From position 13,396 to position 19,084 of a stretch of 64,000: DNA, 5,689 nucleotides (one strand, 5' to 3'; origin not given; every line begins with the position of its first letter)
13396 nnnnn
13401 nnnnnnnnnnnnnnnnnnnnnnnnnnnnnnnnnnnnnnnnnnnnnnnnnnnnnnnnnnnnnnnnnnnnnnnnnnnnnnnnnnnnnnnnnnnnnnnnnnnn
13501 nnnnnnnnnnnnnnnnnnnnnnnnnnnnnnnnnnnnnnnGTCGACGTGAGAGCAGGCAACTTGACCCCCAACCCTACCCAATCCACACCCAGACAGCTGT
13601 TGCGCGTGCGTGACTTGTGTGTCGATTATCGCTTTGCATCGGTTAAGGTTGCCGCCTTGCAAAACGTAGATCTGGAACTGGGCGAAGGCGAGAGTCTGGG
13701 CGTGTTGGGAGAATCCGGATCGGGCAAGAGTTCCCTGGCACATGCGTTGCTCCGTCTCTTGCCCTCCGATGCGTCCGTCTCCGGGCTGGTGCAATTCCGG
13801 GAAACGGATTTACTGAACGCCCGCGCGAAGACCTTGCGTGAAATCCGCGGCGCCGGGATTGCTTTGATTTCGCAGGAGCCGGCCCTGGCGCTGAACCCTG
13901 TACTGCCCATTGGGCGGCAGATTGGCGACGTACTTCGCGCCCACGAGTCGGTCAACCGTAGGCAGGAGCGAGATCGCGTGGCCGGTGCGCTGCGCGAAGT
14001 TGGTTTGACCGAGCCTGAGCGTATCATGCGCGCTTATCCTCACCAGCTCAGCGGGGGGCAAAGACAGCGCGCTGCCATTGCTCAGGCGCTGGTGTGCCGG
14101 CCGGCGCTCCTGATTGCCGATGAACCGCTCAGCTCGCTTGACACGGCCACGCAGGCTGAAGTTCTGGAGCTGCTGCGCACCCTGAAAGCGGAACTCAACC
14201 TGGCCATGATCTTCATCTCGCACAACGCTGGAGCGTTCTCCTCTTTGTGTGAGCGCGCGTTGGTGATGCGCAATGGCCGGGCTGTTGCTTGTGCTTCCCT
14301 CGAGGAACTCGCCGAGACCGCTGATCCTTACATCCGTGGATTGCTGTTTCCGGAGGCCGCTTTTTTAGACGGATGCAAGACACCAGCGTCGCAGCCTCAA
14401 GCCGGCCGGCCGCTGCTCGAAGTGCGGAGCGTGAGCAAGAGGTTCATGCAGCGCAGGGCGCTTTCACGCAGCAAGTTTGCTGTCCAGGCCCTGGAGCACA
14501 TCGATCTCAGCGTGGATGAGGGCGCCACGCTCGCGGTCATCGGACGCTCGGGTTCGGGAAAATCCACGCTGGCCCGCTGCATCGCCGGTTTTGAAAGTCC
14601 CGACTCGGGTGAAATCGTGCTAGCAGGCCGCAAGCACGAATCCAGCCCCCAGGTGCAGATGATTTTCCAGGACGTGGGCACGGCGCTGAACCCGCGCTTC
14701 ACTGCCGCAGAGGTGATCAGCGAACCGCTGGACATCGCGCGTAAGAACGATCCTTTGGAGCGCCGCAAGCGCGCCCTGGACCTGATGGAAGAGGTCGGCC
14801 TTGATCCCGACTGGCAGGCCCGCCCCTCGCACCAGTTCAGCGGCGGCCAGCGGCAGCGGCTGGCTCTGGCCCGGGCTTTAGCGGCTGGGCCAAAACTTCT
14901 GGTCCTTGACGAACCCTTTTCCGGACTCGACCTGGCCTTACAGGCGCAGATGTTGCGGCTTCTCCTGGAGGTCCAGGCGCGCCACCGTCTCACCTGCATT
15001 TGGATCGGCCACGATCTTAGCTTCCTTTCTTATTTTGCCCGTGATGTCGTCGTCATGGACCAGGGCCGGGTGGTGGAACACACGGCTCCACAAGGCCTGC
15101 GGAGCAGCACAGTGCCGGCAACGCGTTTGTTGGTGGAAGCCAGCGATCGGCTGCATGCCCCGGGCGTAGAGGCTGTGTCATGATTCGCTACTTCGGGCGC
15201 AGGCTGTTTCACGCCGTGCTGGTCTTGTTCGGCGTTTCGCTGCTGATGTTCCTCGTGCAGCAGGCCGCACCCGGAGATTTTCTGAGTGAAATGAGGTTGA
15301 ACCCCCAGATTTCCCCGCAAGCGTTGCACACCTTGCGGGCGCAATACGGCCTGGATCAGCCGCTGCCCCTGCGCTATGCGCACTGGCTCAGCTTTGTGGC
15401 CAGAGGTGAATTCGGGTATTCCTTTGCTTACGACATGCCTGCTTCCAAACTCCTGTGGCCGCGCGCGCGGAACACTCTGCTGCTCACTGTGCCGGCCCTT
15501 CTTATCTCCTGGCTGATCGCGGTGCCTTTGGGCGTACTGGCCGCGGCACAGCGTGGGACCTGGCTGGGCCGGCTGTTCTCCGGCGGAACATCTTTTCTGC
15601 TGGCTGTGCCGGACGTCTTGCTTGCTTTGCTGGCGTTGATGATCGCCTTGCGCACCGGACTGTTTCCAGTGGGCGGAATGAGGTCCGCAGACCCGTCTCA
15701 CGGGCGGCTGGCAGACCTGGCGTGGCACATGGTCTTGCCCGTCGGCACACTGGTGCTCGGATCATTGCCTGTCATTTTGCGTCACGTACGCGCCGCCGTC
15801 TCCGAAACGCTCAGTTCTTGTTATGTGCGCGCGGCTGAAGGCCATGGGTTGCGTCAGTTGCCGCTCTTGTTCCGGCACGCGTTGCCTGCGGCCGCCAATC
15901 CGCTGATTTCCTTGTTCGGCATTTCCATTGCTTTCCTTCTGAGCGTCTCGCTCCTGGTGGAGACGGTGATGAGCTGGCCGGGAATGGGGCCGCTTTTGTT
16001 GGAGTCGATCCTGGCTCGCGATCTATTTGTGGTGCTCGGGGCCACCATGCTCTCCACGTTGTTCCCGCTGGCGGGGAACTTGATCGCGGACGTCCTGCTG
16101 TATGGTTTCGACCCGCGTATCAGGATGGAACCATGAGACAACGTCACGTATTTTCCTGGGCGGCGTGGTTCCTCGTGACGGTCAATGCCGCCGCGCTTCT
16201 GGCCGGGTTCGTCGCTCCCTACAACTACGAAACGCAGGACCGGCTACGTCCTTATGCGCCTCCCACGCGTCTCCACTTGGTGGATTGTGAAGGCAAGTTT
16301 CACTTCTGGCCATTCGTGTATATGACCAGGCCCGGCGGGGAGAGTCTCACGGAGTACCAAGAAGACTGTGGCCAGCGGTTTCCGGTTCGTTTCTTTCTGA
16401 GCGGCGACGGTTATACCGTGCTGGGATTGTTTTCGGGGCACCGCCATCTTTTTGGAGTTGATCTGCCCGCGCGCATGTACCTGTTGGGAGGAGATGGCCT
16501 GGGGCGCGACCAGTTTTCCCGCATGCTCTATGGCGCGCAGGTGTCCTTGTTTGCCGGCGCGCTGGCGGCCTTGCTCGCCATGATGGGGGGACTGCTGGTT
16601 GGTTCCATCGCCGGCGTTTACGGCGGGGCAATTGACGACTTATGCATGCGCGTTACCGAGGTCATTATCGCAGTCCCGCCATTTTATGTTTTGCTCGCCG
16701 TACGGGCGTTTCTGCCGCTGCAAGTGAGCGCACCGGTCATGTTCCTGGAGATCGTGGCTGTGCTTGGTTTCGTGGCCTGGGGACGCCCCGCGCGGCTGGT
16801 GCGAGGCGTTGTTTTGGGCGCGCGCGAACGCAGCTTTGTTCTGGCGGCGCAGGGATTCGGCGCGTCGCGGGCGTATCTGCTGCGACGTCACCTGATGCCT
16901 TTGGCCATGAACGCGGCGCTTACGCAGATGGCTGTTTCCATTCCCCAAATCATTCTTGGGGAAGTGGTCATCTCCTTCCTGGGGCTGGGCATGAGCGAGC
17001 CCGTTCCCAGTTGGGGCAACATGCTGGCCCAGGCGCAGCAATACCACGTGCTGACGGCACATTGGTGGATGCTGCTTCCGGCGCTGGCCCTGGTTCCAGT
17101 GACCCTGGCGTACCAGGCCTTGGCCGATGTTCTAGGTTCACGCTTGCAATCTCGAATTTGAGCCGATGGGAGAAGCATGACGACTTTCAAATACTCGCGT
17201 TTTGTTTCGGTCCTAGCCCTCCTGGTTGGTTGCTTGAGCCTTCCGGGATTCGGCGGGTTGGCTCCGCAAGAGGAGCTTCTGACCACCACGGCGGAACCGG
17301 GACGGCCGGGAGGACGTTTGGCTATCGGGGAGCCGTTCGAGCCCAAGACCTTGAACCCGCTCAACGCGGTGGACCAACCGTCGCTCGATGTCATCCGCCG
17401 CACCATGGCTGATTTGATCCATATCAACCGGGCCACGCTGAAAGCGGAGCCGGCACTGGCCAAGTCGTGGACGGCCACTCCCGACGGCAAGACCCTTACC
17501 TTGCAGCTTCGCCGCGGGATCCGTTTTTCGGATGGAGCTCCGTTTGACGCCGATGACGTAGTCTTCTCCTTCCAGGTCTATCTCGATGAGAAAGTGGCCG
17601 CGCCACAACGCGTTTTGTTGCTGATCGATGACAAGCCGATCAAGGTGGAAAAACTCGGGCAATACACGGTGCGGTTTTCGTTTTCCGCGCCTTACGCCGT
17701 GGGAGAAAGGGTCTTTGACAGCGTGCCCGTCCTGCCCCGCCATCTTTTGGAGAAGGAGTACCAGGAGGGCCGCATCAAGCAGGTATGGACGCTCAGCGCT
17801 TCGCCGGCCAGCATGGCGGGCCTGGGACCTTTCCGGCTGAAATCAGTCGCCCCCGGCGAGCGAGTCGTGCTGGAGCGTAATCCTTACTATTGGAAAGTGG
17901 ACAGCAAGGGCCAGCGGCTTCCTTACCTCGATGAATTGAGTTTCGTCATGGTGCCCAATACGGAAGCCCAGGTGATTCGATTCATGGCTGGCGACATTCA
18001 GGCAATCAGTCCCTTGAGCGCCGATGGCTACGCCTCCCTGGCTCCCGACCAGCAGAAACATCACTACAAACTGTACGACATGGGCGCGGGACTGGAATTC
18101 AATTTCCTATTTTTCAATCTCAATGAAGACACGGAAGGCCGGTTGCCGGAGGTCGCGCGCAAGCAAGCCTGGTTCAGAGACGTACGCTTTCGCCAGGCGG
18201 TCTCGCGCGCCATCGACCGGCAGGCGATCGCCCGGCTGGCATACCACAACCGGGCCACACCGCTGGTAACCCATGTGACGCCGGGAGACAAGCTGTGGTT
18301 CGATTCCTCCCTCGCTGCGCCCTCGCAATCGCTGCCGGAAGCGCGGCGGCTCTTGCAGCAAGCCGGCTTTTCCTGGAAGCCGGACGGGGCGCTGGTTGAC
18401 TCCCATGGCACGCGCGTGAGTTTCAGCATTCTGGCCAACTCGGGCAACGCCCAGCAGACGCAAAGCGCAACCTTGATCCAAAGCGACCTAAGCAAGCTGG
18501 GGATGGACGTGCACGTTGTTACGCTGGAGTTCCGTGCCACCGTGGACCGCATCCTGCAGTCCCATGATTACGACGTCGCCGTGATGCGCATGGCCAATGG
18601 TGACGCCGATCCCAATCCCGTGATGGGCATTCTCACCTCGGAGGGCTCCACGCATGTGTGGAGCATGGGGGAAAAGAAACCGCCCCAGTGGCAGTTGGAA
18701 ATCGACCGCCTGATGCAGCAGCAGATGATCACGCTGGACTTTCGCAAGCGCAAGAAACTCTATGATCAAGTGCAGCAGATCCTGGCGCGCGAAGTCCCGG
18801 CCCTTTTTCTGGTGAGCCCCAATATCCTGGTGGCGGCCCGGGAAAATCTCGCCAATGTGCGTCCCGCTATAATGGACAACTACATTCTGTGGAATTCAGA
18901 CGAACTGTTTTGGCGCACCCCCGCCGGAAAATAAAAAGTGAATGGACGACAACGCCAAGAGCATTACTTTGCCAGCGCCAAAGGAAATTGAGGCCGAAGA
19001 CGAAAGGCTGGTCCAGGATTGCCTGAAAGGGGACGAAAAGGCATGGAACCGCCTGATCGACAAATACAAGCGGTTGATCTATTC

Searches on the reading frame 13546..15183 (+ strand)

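Call 55: search_protein_families(library=pfam, proteins=[window:13546-15183:+], max_evalue=5)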
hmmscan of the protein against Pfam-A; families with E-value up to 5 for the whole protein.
window:13546-15183:+ (545 aa): 47 families (the best 25 are shown)
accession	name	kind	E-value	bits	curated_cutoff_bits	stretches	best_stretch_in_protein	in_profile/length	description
PF00005.33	ABC_tran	-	7.5e-60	201.9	25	2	316-458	1-136/137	ABC transporter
PF13304.12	AAA_21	-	2.8e-14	54.4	27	3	425-476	232-285/304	AAA domain, putative AbiEii toxin, Type IV TA system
PF02463.25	SMC_N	-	3e-11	43.6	40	2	52-234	28-205/220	RecF/RecN/SMC N terminal domain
PF13191.12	AAA_16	-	4.7e-09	37.4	32.6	2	325-476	21-158/167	AAA ATPase domain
PF13401.12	AAA_22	-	5.5e-09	36.9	27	2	328-489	7-123/130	AAA domain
PF13555.12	AAA_29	-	4.8e-08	33.1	27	2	49-74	23-48/61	P-loop containing region of AAA domain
PF20703.3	nSTAND1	-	5.6e-07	30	27.1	2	45-68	30-53/379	Novel STAND NTPase 1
PF13558.12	SbcC_Walker_B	-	2e-06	28.4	27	2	425-473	27-88/90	SbcC/RAD50-like, Walker B motif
PF03193.22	RsgA_GTPase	-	9.9e-06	25.9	30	2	314-349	95-129/174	RsgA GTPase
PF01935.23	DUF87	-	1e-05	26.2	23.2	2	50-72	25-47/220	Helicase HerA, central domain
PF00158.32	Sigma54_activat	-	3.7e-05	23.9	20.2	1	309-350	5-46/168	Sigma-54 interaction domain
PF05729.18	NACHT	-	7.6e-05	23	26.7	2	328-347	2-21/167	NACHT domain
PF00006.31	ATP-synt_ab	-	0.00015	21.9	29.5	2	45-96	11-63/213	ATP synthase alpha/beta family, nucleotide-binding domain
PF20720.3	nSTAND3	-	0.00042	20.5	27.2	2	327-347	18-38/155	Novel STAND NTPase 3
PF01078.27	Mg_chelatase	-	0.00042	20.2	20.3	2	50-74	24-48/207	Magnesium chelatase, subunit ChlI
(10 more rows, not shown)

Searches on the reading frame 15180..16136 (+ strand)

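Call 55: search_protein_families(library=pfam, proteins=[window:15180-16136:+], max_evalue=5)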
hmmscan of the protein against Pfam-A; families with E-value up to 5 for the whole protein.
window:15180-16136:+ (318 aa): 2 families
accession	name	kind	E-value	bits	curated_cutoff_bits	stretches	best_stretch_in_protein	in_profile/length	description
PF00528.27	BPD_transp_1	-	2.7e-29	102.7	26.4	1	114-315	1-183/184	Binding-protein-dependent transport system inner membrane component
PF19300.4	BPD_transp_1_N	-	7.3e-10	39.5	23.8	1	1-76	1-75/114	Binding-prot-dependent transport system membrane comp, N-term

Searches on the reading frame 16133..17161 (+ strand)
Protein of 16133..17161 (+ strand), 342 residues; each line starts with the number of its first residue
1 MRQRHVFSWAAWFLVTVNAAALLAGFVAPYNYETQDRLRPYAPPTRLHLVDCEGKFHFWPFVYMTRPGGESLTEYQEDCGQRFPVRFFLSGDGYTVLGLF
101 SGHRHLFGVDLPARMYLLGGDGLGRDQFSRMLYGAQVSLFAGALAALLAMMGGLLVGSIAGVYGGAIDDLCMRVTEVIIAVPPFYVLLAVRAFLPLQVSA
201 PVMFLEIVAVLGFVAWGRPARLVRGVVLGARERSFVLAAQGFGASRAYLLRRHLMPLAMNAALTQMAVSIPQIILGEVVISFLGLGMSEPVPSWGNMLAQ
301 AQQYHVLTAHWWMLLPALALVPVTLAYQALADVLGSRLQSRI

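Call 55: search_protein_families(library=pfam, proteins=[window:16133-17161:+], max_evalue=5)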
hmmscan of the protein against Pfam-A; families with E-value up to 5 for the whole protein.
window:16133-17161:+ (342 aa): 3 families
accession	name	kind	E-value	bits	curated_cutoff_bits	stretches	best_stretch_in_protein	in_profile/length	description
PF00528.27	BPD_transp_1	-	4.5e-24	85.6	26.4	1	153-338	1-182/184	Binding-protein-dependent transport system inner membrane component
PF12911.12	OppC_N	-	0.00079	19.7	23.9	1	2-44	11-53/53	N-terminal TM domain of oligopeptide transport permease C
PF03458.18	Gly_transporter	-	0.76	10.1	23.5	1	141-191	14-68/78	Glycine transporter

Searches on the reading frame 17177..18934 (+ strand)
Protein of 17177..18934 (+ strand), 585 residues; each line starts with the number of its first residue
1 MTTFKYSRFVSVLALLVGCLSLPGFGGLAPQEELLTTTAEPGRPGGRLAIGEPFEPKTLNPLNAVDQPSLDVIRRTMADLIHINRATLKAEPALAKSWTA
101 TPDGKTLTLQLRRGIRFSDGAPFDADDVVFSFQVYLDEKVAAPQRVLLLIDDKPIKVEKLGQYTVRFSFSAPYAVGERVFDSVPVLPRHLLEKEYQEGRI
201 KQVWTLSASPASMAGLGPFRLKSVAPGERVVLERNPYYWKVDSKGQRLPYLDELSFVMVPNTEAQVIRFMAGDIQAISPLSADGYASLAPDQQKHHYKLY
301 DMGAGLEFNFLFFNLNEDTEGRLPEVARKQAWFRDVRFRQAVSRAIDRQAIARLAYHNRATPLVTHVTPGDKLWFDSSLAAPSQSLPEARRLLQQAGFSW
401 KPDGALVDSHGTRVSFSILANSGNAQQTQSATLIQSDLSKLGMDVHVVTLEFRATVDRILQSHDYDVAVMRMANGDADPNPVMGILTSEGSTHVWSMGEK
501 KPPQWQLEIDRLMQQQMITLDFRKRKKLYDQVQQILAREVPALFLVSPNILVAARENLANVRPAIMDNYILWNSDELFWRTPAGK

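Call 3: search_protein_families(library=pfam, proteins=[window:17177-18934:+], max_evalue=0.01)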
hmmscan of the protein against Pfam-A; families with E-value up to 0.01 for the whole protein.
window:17177-18934:+ (585 aa): 1 family
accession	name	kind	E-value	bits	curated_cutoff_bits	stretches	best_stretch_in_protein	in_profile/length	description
PF00496.27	SBP_bac_5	-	4.3e-83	279.9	32.4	1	90-490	2-364/368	Bacterial extracellular solute-binding proteins, family 5 Middle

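Call 76: search_protein_families(library=padloc, proteins=[window:17177-18934:+], max_evalue=0.001)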
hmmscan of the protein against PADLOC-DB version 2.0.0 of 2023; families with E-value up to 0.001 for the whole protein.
window:17177-18934:+ (585 aa): 0 families
